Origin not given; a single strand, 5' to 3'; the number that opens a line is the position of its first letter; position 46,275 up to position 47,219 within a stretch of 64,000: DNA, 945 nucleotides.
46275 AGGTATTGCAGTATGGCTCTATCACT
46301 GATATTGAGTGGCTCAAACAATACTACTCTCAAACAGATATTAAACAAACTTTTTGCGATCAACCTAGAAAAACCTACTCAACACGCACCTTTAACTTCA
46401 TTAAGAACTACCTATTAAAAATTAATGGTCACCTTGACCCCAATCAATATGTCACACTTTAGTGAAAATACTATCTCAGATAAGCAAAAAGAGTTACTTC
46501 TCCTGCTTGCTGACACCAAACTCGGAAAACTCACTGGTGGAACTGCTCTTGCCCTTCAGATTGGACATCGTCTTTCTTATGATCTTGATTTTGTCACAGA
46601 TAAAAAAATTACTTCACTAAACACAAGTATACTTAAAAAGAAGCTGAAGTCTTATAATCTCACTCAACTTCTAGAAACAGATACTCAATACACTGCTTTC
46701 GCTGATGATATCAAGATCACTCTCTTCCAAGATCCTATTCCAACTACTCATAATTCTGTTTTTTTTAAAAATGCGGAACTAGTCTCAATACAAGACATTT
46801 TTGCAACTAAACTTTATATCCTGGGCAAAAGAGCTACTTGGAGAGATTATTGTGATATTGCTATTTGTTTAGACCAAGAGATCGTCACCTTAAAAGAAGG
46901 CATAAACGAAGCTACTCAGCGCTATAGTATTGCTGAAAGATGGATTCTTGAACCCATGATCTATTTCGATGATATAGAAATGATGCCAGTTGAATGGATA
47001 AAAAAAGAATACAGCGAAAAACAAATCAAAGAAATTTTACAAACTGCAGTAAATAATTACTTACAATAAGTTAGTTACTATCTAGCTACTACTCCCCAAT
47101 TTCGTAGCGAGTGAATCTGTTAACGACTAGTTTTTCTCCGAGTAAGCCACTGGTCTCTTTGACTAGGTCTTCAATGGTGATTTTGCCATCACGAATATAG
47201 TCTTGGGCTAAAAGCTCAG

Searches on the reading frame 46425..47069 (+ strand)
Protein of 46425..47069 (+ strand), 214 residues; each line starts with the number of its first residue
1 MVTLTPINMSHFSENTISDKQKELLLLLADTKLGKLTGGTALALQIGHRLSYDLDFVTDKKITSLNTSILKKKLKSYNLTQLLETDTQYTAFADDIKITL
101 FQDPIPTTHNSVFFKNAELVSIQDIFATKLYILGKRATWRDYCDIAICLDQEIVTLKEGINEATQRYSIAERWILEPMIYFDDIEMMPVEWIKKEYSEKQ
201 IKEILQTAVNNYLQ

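Call 3: search_protein_families(library=pfam, proteins=[window:46425-47069:+], max_evalue=1)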
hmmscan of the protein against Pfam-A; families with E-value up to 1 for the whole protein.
window:46425-47069:+ (214 aa): 1 family
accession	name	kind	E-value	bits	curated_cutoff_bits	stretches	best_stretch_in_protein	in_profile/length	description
PF08843.17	AbiEii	-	2.2e-11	44.6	22.5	1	36-190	17-212/238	Nucleotidyl transferase AbiEii toxin, Type IV TA system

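Call 4: search_protein_families(library=padloc, proteins=[window:46425-47069:+], max_evalue=1)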
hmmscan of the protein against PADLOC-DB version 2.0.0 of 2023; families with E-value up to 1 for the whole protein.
window:46425-47069:+ (214 aa): 7 families
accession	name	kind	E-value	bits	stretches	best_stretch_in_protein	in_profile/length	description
PDLC02304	AbiEii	-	2.7e-05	22.2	2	116-167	155-206/260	AbiEii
PDLC02307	AbiEii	-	4.5e-05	21.3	1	23-164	14-160/219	AbiEii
PDLC02305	AbiEii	-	0.00057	17.2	2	115-170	157-211/306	AbiEii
PDLC02296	AbiEii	-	0.00083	16.6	1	37-77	49-90/282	AbiEii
PDLC02294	AbiEii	-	0.0028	15.5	1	121-168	158-204/260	AbiEii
PDLC02328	AbiEii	-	0.0043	15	1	36-148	17-141/203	AbiEii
PDLC02290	AbiEii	-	0.0057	14.2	1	114-155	125-166/290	AbiEii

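Call 5: search_protein_families(library=ncbifam, proteins=[window:46425-47069:+], max_evalue=1)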
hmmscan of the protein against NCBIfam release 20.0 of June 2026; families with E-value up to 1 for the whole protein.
window:46425-47069:+ (214 aa): 0 families

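Call 9: find_homologous_proteins(query=window:46425-47069:+)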
Query window:46425-47069:+ (214 aa): 61 proteins with E <= 0.001 among 370 candidates.
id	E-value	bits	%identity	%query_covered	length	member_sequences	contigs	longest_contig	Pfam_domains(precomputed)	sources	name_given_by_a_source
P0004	9.1e-130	448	100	96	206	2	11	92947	PF08843.18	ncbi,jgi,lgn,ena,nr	ncbi:MAG: nucleotidyl transferase AbiEii/AbiGii toxin family protein [Candidatus Pacebacteria bacter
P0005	2.1e-110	385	84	96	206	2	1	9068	PF08843.18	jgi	-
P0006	5.0e-87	309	67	96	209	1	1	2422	PF08843.18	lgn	-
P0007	1.6e-74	268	61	96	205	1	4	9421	PF08843.18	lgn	-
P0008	5.7e-71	256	59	96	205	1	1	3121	PF08843.18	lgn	-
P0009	6.6e-71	256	56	96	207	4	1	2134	PF08843.18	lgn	-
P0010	2.2e-70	254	55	97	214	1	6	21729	PF08843.18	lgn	-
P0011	1.1e-67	245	54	97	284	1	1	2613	PF08843.18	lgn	-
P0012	7.1e-67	243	54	96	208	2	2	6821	PF08843.18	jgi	-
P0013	1.7e-66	242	57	96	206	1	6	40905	PF08843.18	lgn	-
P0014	2.3e-66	241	54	95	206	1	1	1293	PF08843.18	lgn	-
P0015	2.2e-65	238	55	96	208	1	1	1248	PF08843.18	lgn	-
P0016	1.5e-64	235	54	95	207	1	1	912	PF08843.18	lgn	-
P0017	1.9e-64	235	53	96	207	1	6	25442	PF08843.18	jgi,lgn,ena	jgi:predicted nucleotidyltransferase component of viral defense system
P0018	2.7e-61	225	53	96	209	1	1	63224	PF08843.18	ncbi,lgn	-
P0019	2.7e-59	218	49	96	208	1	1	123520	PF08843.18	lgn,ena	-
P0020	9.0e-58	213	50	96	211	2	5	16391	PF08843.18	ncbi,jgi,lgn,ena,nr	ncbi:MAG: hypothetical protein COZ34_00320 [Candidatus Pacebacteria bacterium CG_4_10_14_3_um_filter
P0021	3.0e-57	211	55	84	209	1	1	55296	PF08843.18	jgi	jgi:hypothetical protein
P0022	6.7e-57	210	52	96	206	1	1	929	PF08843.18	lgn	-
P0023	4.9e-56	207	49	96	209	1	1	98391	PF08843.18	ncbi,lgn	-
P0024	3.5e-55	205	48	96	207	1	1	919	PF08843.18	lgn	-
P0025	8.7e-55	203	55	79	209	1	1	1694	PF08843.18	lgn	-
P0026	1.6e-54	202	49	96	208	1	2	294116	PF08843.18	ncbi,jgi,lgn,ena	-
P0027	1.1e-48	183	46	96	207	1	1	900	PF08843.18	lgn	-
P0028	4.0e-47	178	45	96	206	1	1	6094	PF08843.18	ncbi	-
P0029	8.9e-46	174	43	96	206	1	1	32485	PF08843.18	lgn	-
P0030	5.5e-44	168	45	96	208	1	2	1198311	PF08843.18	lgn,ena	-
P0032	4.9e-27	113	36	81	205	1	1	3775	PF08843.18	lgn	-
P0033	4.0e-24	103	36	84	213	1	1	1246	PF08843.18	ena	-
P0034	5.6e-24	103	36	84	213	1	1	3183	PF08843.18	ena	-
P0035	3.0e-22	97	34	85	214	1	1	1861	PF08843.18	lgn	-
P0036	2.7e-19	88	33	84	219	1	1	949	PF08843.18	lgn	-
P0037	4.0e-18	84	28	93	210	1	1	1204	PF08843.18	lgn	-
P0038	1.6e-17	82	30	82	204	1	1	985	PF08843.18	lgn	-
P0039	1.6e-16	78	31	93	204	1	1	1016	PF08843.18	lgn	-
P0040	2.9e-13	68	33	83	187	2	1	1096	PF08843.18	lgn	-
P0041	3.3e-13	68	28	93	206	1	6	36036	PF08843.18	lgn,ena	-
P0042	3.3e-13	68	28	93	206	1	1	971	PF08843.18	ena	-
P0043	1.1e-12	66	31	91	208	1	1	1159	PF08843.18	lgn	-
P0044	2.8e-12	65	30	93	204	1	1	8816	PF08843.18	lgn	-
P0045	3.7e-10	58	33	71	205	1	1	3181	PF08843.18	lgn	-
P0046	5.1e-10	57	32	71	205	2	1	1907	PF08843.18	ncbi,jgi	jgi:hypothetical protein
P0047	6.7e-10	57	33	71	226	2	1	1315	PF08843.18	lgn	-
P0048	2.1e-9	55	31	81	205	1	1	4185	PF08843.18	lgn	-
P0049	8.1e-9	53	37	61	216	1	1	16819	PF08843.18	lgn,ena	-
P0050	1.0e-8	53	30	80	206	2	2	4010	PF08843.18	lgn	-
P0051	1.9e-7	49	32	91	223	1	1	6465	PF08843.18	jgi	-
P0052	2.3e-7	49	32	91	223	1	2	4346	PF08843.18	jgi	-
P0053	2.9e-7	48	35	60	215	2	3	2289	PF08843.18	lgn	-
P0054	2.5e-6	45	32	65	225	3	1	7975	PF08843.18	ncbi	-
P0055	5.6e-6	44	34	57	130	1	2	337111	PF08843.18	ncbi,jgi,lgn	-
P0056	6.8e-6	44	32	80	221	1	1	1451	PF08843.18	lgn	-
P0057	1.6e-5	43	32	71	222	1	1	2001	PF08843.18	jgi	jgi:predicted nucleotidyltransferase component of viral defense system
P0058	3.0e-5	42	30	82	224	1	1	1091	PF08843.18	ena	-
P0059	6.3e-5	41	28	70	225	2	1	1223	PF08843.18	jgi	-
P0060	6.8e-5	41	34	61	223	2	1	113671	PF08843.18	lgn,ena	-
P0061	1.1e-4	40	30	75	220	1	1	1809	PF08843.18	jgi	jgi:predicted nucleotidyltransferase component of viral defense system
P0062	1.6e-4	39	34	57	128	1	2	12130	PF08843.18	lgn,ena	-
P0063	2.8e-4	38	29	75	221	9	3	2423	PF08843.18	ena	-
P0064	8.2e-4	37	30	65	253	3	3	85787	PF08843.18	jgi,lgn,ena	-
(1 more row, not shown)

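Call 12: find_encoding_contigs(protein=P0019, flank=5000, max_places=2)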
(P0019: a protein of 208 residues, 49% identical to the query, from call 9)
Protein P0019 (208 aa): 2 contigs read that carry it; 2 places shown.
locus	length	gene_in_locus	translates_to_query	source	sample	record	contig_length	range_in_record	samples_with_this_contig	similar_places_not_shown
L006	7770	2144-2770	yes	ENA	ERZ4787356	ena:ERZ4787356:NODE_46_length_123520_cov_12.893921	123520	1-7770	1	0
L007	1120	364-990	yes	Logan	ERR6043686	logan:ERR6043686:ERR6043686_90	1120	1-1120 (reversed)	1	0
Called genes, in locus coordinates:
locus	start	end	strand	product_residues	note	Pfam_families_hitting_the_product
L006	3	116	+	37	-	?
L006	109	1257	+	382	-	PF13173:AAA_14, PF13635:DUF4143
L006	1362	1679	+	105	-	PF01909:NTP_transf_2, PF18765:Polbeta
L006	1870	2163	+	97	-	PF21956:DUF6922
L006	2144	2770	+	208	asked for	PF08843:AbiEii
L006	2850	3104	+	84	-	PF01909:NTP_transf_2, PF18765:Polbeta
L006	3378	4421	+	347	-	PF13581:HATPase_c_2 (weak), PF02518:HATPase_c (weak), PF14213:DUF4325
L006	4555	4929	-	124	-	PF04977:DivIC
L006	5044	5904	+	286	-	PF02899:Phage_int_SAM_1, PF13495:Phage_int_SAM_4, PF00589:Phage_integrase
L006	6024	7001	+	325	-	PF00579:tRNA-synt_1b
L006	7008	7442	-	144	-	PF01850:PIN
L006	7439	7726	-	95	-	-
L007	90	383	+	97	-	PF21956:DUF6922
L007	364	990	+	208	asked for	PF08843:AbiEii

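Call 13: find_encoding_contigs(protein=P0026, flank=5000, max_places=2)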
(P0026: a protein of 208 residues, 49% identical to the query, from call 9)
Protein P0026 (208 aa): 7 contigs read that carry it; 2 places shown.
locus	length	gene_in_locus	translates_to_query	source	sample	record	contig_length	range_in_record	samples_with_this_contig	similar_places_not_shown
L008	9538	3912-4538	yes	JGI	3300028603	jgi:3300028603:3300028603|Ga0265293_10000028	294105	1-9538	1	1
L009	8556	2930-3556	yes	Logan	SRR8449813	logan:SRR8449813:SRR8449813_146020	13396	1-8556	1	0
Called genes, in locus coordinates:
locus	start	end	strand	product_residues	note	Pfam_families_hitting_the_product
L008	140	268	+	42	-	-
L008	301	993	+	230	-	-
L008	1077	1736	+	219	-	PF03575:Peptidase_S51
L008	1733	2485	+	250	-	PF00106:adh_short, PF08659:KR (weak), PF13561:adh_short_C2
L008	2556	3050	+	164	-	PF00149:Metallophos (weak), PF12850:Metallophos_2, PF14582:Metallophos_3 (faint)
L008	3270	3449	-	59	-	-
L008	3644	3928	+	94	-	PF21956:DUF6922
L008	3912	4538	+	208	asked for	PF08843:AbiEii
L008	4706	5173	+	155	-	PF08818:DUF1801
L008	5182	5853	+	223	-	PF03009:GDPD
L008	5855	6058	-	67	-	PF13443:HTH_26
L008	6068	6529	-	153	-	PF11188:DUF2975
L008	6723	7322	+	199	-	PF14066:DUF4256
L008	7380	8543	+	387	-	PF01522:Polysacc_deac_1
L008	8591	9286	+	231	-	-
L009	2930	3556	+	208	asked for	PF08843:AbiEii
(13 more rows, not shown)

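Call 14: find_encoding_contigs(protein=P0030, flank=5000, max_places=2)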
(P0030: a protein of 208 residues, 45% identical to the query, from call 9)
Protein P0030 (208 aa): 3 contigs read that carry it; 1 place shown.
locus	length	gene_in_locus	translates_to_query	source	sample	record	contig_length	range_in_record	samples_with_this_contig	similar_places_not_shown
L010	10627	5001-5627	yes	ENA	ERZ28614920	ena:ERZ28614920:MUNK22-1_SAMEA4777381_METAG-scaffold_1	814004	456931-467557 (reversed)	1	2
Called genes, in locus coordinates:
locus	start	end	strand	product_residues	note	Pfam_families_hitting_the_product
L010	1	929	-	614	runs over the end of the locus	PF13231:PMT_2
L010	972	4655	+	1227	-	-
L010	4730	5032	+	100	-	PF21956:DUF6922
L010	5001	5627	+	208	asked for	PF08843:AbiEii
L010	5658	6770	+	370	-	PF01207:Dus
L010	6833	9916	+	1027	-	PF00580:UvrD-helicase, PF01443:Viral_helicase1 (faint), PF13245:AAA_19, PF13361:UvrD_C, PF13538:UvrD_C_2 (faint), PF12705:PDDEXK_1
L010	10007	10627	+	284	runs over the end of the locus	PF00294:PfkB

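Call 15: find_encoding_contigs(protein=P0041, flank=5000, max_places=2)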
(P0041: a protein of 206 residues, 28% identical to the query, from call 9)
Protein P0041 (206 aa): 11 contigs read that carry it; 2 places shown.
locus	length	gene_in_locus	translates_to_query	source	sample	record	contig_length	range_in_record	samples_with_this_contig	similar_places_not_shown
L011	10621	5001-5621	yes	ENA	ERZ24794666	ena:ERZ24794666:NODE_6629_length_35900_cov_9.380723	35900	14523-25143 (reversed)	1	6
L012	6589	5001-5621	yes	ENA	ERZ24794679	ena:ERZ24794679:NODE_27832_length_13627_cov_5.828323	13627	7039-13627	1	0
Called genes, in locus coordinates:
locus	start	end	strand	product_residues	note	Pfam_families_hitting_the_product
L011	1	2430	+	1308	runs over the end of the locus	PF04997:RNA_pol_Rpb1_1, PF00623:RNA_pol_Rpb1_2, PF04983:RNA_pol_Rpb1_3, PF05000:RNA_pol_Rpb1_4, PF04998:RNA_pol_Rpb1_5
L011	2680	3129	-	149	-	-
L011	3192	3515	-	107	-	-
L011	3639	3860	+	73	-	-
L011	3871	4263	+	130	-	-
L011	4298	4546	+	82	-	-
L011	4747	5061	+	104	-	PF21956:DUF6922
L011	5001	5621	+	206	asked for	PF08843:AbiEii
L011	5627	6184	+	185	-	PF01997:Translin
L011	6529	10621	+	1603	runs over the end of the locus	PF03477:ATP-cone, PF00317:Ribonuc_red_lgN, PF02867:Ribonuc_red_lgC, PF14890:Intein_splicing, PF14528:LAGLIDADG_3, PF02867:Ribonuc_red_lgC, PF14890:Intein_splicing, PF14528:LAGLIDADG_3, +1 more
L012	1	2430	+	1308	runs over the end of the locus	PF04997:RNA_pol_Rpb1_1, PF00623:RNA_pol_Rpb1_2, PF04983:RNA_pol_Rpb1_3, PF05000:RNA_pol_Rpb1_4, PF04998:RNA_pol_Rpb1_5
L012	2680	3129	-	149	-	-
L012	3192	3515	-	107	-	-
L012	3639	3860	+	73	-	-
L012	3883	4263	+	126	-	-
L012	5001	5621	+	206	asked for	PF08843:AbiEii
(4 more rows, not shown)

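Call 20: search_solved_structures(query=window:46449-47066:+, max_evalue=10, show_alignments=2)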
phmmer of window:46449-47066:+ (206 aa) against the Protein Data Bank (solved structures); distinct sequences matched with E-value up to 10: 0.

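Call 36: predict_structure(alignment_id=A3)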
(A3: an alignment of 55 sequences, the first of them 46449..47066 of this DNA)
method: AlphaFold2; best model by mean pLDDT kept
length: 206 residues; sequences in the alignment: 55
mean_pLDDT: 95.9   pTM: 0.91
mean pLDDT of the five models: 95.9, 95.9, 95.6, 95.0, 95.0
residues with pLDDT >= 90: 190; 70-90: 14; 50-70: 1; < 50: 1
segments of 3 or more residues with pLDDT < 50: none
pLDDT, mean of each block of 10 residues (from residue 1): 87 98 97 98 98 97 97 98 98 95 97 98 90 97 98 97 96 88 96 98 97
secondary structure, 60 per line:
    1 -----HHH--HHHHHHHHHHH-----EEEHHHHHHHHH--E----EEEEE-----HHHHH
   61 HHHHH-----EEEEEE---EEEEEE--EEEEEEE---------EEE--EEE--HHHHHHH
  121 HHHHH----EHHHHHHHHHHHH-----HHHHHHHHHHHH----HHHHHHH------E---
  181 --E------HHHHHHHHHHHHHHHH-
elements in order: H11-21 E27-29 H30-38 E46-50 H56-65 E71-76 E80-85 E88-94 E104-106 E109-111 H114-125 H131-142 H148-159 H164-170 H190-205

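Call 43: fold_search(model_id=the predicted structure, library=pdb)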
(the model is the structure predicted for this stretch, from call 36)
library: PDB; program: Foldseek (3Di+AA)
matches with E <= 10: 589; with E <= 0.001: 14
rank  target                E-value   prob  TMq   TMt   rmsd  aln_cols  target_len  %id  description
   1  4o8s                  1.8e-07  1.00  0.55  0.49   8.9       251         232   19  Crystal structure of JHP933 from Helicobacter pylori (released 2014-09-10)
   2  4ok0_B                1.9e-07  1.00  0.53  0.49   8.6       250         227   19  Crystal structure of putative nucleotidyltransferase from H. pylori (released 2014-04-09)
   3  4ok0_A                2.1e-07  1.00  0.54  0.51   9.1       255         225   19  Crystal structure of putative nucleotidyltransferase from H. pylori (released 2014-04-09)
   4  8an5_B                1.6e-05  1.00  0.51  0.56   4.4       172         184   14  MenAT1 toxin-antitoxin complex (rv0078a-rv0078b) from Mycobacterium tuberculosis H37Rv (released 2023-08-02)
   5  6y56                  9.5e-05  1.00  0.63  0.47   5.2       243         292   13  MenT4, nucleotidyltransferase toxin Rv2826c from Mycobacterium tuberculosis H37Rv (released 2020-09-16)
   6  8an4_A                1.4e-04  1.00  0.47  0.49   5.3       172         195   16  MenT1 toxin (rv0078a) from Mycobacterium tuberculosis H37Rv (released 2023-08-02)
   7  4wqk                  3.3e-04  1.00  0.54  0.61   4.3       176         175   14  Crystal structure of aminoglycoside nucleotidylyltransferase ANT(2")-Ia, apo form (released 2014-11-12)
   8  5cfu                  3.8e-04  1.00  0.54  0.62   4.0       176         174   14  Crystal Structure of ANT(2")-Ia in complex with adenylyl-2"-tobramycin (released 2016-07-20)
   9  4wse_B                4.0e-04  1.00  0.48  0.22   4.4       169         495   14  Crystal structure of the Mimivirus polyadenylate synthase (released 2015-04-01)
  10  5cfs                  4.8e-04  1.00  0.53  0.61   4.4       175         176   13  Crystal Structure of ANT(2")-Ia in complex with AMPCPP and tobramycin (released 2016-03-16)
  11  8an4_B                4.8e-04  1.00  0.51  0.54   4.3       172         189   16  MenT1 toxin (rv0078a) from Mycobacterium tuberculosis H37Rv (released 2023-08-02)
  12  4wse_A                5.7e-04  1.00  0.48  0.22   8.2       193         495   14  Crystal structure of the Mimivirus polyadenylate synthase (released 2015-04-01)
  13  4xje                  6.1e-04  1.00  0.52  0.59   4.6       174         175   13  CRYSTAL STRUCTURE OF ANT(2") IN COMPLEX WITH AMP AND TOBRAMYCIN (released 2016-01-20)
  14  5kqj_MODEL_1_A        6.9e-04  1.00  0.54  0.59   4.3       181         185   13  Solution Structure of Antibiotic-Resistance Factor ANT(2'')-Ia Reveals Substrate-Regulated Conformation Dynami (released 2017-07-12)
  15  8an5_A                1.3e-03  1.00  0.50  0.53   4.5       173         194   15  MenAT1 toxin-antitoxin complex (rv0078a-rv0078b) from Mycobacterium tuberculosis H37Rv (released 2023-08-02)
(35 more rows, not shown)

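Call 47: find_encoding_contigs(protein=P0060, flank=4000, max_places=1)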
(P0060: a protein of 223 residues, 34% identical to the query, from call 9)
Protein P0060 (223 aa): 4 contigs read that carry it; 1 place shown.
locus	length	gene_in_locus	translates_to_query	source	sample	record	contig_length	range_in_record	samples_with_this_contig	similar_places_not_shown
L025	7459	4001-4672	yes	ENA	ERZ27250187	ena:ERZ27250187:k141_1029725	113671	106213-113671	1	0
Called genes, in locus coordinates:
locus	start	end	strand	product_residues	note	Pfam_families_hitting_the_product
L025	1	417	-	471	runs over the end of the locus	PF04715:, PF00425:Chorismate_bind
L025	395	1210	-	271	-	PF00348:polyprenyl_synt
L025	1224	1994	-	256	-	PF00977:His_biosynth, PF02581:TMP-TENI (faint), PF01207:Dus (faint), PF03060:NMO (weak)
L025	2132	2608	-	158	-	PF01797:Y1_Tnp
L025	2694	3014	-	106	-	PF01035:DNA_binding_1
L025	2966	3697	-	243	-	PF02811:PHP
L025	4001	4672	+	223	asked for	PF08843:AbiEii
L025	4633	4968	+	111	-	-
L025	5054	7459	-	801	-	?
